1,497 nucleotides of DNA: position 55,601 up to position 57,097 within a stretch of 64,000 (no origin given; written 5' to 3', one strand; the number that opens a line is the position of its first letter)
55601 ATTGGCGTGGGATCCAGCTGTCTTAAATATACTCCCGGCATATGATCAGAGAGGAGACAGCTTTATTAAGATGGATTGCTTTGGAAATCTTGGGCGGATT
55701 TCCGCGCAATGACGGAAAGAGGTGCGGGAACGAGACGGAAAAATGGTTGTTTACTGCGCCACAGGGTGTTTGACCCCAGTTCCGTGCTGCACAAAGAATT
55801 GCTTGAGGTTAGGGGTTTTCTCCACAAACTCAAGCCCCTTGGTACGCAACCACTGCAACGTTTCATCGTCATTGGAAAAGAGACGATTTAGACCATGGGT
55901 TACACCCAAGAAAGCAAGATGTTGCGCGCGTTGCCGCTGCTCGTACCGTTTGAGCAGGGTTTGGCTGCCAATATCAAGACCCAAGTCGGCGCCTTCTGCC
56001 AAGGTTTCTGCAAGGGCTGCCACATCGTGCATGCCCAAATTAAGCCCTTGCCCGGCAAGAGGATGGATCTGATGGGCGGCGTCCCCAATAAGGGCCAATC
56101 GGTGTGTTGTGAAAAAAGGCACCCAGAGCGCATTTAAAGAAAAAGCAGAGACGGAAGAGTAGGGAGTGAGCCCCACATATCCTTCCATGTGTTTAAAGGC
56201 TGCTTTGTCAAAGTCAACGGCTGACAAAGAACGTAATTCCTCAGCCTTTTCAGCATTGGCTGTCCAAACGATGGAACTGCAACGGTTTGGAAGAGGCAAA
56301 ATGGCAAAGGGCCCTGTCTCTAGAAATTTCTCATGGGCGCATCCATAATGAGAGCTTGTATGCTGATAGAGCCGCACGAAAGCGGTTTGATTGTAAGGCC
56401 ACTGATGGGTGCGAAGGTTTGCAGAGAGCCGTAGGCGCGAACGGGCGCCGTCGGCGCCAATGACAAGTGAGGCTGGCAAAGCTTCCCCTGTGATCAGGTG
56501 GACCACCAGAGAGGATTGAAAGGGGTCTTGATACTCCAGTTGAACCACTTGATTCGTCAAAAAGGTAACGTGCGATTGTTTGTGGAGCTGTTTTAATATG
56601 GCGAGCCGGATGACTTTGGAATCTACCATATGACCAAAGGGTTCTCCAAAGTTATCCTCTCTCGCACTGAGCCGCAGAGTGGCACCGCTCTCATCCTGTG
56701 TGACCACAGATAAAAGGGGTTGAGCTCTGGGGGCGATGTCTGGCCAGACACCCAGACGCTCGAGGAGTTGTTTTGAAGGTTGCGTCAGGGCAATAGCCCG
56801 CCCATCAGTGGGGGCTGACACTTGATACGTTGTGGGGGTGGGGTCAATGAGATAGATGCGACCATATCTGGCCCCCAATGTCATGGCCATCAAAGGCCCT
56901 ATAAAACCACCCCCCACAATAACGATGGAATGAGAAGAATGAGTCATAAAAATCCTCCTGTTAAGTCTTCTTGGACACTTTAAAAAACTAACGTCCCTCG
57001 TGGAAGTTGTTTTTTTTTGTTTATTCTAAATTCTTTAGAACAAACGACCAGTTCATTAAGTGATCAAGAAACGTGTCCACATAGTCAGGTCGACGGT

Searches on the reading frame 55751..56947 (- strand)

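Call 10: search_protein_families(library=ncbifam, proteins=[window:55751-56947:-], max_evalue=0.00001)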
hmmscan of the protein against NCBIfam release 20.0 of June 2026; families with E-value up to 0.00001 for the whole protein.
window:55751-56947:- (398 aa): 54 families (the best 25 are shown)
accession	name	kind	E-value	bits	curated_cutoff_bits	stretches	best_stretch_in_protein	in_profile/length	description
TIGR01988.1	Ubi-OHases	subfamily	2.2e-104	349.4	224.65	1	8-390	2-386/387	ubiquinone biosynthesis hydroxylase, UbiH/UbiF/VisC/COQ6 family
NF005599.0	PRK07333.1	equivalog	2.1e-93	313.1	549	1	4-393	11-402/414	ubiquinone biosynthesis hydroxylase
TIGR01984.1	UbiH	equivalog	5.8e-83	278.8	392.2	1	8-388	2-379/382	2-octaprenyl-6-methoxyphenyl hydroxylase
NF005612.0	PRK07364.1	equivalog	4.4e-82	275.8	487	1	4-393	17-405/415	FAD-dependent hydroxylase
NF004356.0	PRK05732.1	equivalog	6.7e-77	258.9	384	1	5-393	3-393/395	2-octaprenyl-6-methoxyphenyl hydroxylase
NF005788.0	PRK07608.1-3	equivalog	1e-76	258.2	478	1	6-389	3-385/388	UbiH/UbiF family hydroxylase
TIGR01989.1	COQ6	equivalog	1.5e-71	241.6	489.3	2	8-248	3-262/437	ubiquinone biosynthesis monooxygenase COQ6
NF005691.0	PRK07494.1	equivalog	2.6e-70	237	459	1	3-393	6-389/404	UbiH/UbiF family hydroxylase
NF006593.0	PRK09126.1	equivalog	6.7e-68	229.4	420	1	6-390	5-389/393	5-demethoxyubiquinol-8 5-hydroxylase UbiM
NF006461.0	PRK08850.1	equivalog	4.7e-67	226.4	633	1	5-393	4-393/405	FAD-dependent 2-octaprenylphenol hydroxylase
NF004318.0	PRK05714.1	equivalog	1.2e-65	221.8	653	1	7-392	6-397/407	2-octaprenyl-3-methyl-6-methoxy-1,4-benzoquinol hydroxylase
NF005949.0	PRK08013.1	equivalog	9.1e-65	219.2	620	1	5-393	3-393/401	FAD-dependent 2-octaprenylphenol hydroxylase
NF005951.1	PRK08020.1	equivalog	7.2e-61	206.1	590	1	6-388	3-384/388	3-demethoxyubiquinol 3-hydroxylase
NF006448.0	PRK08773.1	equivalog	1.7e-57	194.8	614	1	5-392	6-392/393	UbiH/UbiF family hydroxylase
NF005786.0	PRK07608.1-1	equivalog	1.3e-53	182.2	597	1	3-388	8-390/393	UbiH/UbiF family hydroxylase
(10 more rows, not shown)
